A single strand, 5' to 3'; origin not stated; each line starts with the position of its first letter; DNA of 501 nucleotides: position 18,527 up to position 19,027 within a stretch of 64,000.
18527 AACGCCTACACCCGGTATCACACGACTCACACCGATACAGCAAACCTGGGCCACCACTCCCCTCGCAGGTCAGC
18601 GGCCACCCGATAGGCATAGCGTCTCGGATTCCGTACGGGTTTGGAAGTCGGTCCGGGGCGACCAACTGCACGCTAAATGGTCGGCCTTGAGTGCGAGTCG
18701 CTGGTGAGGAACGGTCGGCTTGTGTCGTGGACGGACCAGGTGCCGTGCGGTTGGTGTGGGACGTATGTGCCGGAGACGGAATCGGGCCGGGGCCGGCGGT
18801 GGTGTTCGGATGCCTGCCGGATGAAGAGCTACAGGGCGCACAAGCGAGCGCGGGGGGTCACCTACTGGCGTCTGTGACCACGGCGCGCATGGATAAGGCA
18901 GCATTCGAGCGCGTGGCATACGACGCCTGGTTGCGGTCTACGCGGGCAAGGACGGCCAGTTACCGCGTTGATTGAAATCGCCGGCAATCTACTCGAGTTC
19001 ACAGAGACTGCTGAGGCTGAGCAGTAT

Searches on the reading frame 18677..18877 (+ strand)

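Call 16: search_protein_families(library=pfam, max_evalue=0.01, proteins=[window:18677-18877:+])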
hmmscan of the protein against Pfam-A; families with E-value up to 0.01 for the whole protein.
window:18677-18877:+ (66 aa): 1 family
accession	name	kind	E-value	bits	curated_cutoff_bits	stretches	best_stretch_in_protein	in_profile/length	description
PF09889.16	DUF2116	-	0.0039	17.6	26.8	1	24-59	6-36/59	Probable treble clef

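Call 60: search_protein_families(library=phrogs, max_evalue=0.01, proteins=[window:18677-18877:+])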
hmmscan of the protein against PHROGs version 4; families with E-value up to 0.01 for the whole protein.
window:18677-18877:+ (66 aa): 3 families
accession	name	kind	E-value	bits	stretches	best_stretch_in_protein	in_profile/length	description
phrog_2308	-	unknown function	0.00014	23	1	20-57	54-91/138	-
phrog_16925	-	unknown function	0.00025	22.2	1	22-62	6-46/151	-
phrog_3794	-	unknown function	0.001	19.6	1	24-57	11-43/50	-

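Call 61: search_protein_families(library=ncbifam, max_evalue=0.01, proteins=[window:18677-18877:+])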
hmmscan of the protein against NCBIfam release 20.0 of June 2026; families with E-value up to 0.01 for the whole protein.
window:18677-18877:+ (66 aa): 1 family
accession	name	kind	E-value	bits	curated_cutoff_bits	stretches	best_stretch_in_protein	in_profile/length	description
NF041023.1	PP0621_fam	subfamily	5.3e-05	23.4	45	1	22-48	43-71/71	PP0621 family protein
